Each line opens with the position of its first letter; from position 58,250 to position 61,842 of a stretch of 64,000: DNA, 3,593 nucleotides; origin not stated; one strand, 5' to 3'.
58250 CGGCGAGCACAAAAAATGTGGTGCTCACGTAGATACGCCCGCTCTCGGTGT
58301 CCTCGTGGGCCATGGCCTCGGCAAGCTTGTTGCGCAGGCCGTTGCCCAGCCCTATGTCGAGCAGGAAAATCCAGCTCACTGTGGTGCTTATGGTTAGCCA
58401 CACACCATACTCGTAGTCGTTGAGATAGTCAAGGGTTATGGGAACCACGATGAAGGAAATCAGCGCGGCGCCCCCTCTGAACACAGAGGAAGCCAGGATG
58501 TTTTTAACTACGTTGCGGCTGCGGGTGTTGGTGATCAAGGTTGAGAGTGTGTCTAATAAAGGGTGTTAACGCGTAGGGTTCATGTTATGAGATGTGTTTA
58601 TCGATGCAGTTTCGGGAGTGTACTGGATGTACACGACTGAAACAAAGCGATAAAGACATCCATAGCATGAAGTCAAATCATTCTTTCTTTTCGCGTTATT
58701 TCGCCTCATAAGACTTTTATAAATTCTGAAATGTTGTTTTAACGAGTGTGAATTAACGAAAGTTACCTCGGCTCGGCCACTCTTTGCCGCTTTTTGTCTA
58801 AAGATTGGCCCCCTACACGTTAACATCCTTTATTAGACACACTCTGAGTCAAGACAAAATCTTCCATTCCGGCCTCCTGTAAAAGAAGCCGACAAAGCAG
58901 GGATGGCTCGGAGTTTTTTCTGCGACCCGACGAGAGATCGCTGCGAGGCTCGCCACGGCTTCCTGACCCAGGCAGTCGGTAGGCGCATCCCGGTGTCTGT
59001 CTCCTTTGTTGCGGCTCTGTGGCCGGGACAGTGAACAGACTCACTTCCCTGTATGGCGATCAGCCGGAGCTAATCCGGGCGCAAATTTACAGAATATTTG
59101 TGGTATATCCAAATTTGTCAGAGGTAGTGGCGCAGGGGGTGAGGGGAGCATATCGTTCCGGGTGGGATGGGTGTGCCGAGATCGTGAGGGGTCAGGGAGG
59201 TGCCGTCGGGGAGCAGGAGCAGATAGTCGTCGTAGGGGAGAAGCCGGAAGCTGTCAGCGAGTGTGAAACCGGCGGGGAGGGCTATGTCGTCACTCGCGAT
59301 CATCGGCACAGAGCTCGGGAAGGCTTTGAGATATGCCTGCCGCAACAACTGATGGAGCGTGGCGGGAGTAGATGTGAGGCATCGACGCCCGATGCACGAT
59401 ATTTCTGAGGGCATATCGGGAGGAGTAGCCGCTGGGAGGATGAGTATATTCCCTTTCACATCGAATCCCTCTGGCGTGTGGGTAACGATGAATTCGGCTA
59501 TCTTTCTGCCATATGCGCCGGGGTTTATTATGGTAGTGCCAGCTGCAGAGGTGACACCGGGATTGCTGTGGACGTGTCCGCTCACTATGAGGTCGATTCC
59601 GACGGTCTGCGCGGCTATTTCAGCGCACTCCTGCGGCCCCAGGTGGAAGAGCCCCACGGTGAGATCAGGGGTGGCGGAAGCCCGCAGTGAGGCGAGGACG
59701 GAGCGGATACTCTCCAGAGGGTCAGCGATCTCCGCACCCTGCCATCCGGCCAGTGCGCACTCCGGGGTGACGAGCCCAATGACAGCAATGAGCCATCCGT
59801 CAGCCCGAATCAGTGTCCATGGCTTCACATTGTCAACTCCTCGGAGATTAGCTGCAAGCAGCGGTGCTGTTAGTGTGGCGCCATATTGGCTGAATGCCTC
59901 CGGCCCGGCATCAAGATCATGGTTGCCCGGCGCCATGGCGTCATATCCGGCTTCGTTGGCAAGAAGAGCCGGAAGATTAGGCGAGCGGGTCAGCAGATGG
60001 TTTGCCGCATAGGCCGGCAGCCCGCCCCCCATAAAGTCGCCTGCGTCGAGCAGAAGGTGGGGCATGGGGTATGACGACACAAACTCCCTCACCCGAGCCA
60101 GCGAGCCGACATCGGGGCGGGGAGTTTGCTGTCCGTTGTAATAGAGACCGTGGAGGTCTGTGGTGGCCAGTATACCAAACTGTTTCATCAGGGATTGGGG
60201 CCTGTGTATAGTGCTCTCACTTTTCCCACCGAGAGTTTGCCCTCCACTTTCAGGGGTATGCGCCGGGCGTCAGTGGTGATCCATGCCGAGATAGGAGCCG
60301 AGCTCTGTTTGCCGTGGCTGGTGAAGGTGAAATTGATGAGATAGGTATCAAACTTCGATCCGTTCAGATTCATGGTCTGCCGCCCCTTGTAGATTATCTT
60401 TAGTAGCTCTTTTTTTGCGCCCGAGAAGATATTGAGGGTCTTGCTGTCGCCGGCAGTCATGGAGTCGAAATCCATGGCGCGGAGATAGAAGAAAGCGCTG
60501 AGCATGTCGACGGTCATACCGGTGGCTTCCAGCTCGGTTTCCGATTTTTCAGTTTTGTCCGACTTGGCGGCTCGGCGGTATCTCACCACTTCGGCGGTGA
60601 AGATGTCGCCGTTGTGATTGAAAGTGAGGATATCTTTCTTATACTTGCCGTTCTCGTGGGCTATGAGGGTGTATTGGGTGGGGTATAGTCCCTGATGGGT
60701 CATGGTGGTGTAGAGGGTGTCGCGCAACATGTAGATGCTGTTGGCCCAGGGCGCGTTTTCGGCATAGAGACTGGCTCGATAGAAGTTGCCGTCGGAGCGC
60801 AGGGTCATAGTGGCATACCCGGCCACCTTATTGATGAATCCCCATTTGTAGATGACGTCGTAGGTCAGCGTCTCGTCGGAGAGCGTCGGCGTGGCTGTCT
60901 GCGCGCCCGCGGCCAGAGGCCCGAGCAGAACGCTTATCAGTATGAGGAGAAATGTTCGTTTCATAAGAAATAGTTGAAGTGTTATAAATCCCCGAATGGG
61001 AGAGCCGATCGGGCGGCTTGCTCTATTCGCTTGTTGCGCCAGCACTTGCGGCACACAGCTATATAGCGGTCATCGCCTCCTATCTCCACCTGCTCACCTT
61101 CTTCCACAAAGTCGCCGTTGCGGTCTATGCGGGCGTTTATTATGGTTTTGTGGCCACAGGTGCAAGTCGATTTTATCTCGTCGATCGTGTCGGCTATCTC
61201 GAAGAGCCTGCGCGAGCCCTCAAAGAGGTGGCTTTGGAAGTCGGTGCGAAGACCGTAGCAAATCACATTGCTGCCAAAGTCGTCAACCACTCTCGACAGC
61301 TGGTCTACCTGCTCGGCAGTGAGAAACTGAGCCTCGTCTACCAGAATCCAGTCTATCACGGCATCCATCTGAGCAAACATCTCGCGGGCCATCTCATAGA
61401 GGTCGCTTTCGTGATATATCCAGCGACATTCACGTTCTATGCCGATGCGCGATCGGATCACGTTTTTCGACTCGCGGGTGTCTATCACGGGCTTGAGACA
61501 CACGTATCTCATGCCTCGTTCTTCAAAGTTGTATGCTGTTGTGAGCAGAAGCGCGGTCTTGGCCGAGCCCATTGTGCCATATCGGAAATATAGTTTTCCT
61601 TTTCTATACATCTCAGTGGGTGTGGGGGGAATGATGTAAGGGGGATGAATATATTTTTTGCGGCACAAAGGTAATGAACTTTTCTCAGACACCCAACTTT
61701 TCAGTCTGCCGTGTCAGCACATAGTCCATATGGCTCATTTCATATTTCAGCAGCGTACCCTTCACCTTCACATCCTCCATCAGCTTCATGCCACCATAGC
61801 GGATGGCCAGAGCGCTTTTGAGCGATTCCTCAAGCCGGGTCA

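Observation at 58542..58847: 300-bp MITE-like element with 34-bp IRs sitting just before the first gene of the glycan locus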

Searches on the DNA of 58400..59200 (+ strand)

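Call 17: search_rna_families(source=window, start=58400, end=59200, threshold=evalue, max_evalue=10)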
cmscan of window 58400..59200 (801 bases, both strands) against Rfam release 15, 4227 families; matches with E-value up to 10: 2.
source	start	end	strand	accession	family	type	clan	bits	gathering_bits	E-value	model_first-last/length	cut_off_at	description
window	58970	59117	-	RF00483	IRES_IGF2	Cis-reg; IRES;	-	15.3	70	1.1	1-121/121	no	Insulin-like growth factor II IRES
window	58955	58967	+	RF01727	SAM-SAH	Cis-reg; riboswitch;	-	15.1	40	1.3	12-24/49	no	SAM/SAH riboswitch aptamer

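Call 58: search_dna_similar(query=window:58545-58844:+, collection=phages, mode=distant, max_rows=10)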
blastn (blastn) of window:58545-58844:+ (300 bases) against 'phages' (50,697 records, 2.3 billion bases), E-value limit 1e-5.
No match.

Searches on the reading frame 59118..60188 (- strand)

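Call 22: search_protein_families(library=pfam, proteins=[window:59118-60188:-], max_evalue=0.001)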
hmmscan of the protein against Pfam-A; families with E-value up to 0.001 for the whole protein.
window:59118-60188:- (356 aa): 1 family
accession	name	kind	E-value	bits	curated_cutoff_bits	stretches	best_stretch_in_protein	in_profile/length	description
PF00149.33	Metallophos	-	5.3e-11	43.7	21.5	1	6-208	3-190/191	Calcineurin-like phosphoesterase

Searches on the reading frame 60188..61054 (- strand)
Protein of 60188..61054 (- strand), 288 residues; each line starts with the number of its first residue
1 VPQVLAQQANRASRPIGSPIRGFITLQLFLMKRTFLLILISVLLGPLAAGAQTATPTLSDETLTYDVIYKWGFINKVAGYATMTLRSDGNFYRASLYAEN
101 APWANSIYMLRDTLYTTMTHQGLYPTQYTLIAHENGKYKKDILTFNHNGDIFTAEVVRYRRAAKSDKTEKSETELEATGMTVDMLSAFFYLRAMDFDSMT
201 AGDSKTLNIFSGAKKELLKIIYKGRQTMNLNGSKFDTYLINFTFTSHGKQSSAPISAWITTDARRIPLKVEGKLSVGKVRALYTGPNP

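Call 22: search_protein_families(library=pfam, proteins=[window:60188-61054:-], max_evalue=0.001)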
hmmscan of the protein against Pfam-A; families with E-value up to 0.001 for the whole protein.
window:60188-61054:- (288 aa): 1 family
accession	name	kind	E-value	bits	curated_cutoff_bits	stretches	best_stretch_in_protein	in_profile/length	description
PF11306.15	DUF3108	-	2.9e-33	115.9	26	1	64-281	1-206/209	Protein of unknown function (DUF3108)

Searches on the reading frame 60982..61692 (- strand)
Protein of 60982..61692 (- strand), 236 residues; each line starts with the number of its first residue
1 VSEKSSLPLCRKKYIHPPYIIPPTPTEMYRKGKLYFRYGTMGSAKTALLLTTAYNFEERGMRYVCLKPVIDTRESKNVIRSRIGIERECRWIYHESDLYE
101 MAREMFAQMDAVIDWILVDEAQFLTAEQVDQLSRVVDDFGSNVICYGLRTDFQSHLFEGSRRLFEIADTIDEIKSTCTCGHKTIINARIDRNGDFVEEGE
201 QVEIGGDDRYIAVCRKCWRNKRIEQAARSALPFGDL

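Call 22: search_protein_families(library=pfam, proteins=[window:60982-61692:-], max_evalue=0.001)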
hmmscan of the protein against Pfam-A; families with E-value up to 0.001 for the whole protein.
window:60982-61692:- (236 aa): 1 family
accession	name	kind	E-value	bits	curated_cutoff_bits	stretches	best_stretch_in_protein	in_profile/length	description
PF00265.24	TK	-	2e-43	148.7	20.6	1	32-218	1-176/176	Thymidine kinase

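Call 44: find_related_loci(query=window:60982-61692:-, collection=genome_contigs, flank=500)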
Query window:60982-61692:- (236 aa) in genome_contigs; peptide patterns used: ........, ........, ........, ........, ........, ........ (x = any residue, [..] = any of these).
599 stretches matched a pattern (row limit reached: there are more); 506 encode a relative of the query (tblastn E <= 1e-3); the best 80 are kept; 80 distinct loci.
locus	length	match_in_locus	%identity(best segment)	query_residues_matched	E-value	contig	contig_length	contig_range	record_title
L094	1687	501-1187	90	2-236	2e-145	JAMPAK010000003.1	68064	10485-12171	MAG: Muribaculaceae bacterium isolate NALB_7813_17 Scaffold_#3__SCF_003___68064_bp, whole genome shotgun sequence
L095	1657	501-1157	88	15-236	2e-137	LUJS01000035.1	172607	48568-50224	MAG: Bacteroidales bacterium M8 M8_561, whole genome shotgun sequence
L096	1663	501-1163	85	9-233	1e-131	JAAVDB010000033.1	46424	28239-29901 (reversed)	MAG: Bacteroides sp. isolate Mgla_MAG_9-bin_33 c_000000164596, whole genome shotgun sequence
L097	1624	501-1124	90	26-233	7e-131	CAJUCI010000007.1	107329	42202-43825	MAG TPA_asm: uncultured Duncaniella sp. isolate MGBC127601 genome assembly, contig: MGBC127601.7, whole genome shotgun s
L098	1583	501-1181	79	2-236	3e-134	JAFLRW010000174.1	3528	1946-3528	MAG: Duncaniella sp. isolate HAN011 Seq174, whole genome shotgun sequence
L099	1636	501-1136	85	19-233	2e-129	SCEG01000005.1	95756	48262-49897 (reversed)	Muribaculaceae bacterium Isolate-002 (NCI) NODE_5_length_95756_cov_231.849, whole genome shotgun sequence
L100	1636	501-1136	85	19-233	3e-132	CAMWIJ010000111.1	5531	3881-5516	MAG TPA_asm: uncultured Muribaculaceae bacterium isolate SRR14411271_bin.10_metawrap_v1.3_MAG genome assembly, contig: N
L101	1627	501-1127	87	28-236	1e-128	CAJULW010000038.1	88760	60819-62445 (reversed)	MAG TPA_asm: uncultured Duncaniella sp. isolate MGBC140491 genome assembly, contig: MGBC140491.38, whole genome shotgun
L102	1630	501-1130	88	27-236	1e-128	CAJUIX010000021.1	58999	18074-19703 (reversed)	MAG TPA_asm: uncultured Duncaniella sp. isolate MGBC142332 genome assembly, contig: MGBC142332.21, whole genome shotgun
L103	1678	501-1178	81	2-233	3e-128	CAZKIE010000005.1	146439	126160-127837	MAG TPA_asm: uncultured Staphylococcus sp. isolate SRP222994_co1_381 genome assembly, contig: NODE_62_length_146439_cov_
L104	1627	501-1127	88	28-236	3e-128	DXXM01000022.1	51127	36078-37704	MAG TPA_asm: Bacteroidales bacterium isolate HRGM_Genome_3734 HRGM_Genome_3734_22, whole genome shotgun sequence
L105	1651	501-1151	82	15-236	3e-128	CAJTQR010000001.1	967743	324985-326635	MAG TPA_asm: uncultured Duncaniella sp. isolate MGBC106904 genome assembly, contig: MGBC106904.1, whole genome shotgun s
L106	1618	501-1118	89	28-233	3e-128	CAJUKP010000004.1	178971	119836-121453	MAG TPA_asm: uncultured Duncaniella sp. isolate MGBC157936 genome assembly, contig: MGBC157936.4, whole genome shotgun s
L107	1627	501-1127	87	28-236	7e-128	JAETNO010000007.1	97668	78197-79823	MAG: Bacteroidaceae bacterium isolate S10_Bin1 scaffold_249, whole genome shotgun sequence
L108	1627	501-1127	87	28-236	2e-127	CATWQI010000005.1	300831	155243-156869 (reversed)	MAG TPA_asm: uncultured Duncaniella sp. isolate ERR9578192_bin.20_MetaWRAP_v1.3_MAG genome assembly, contig: ERZ18533823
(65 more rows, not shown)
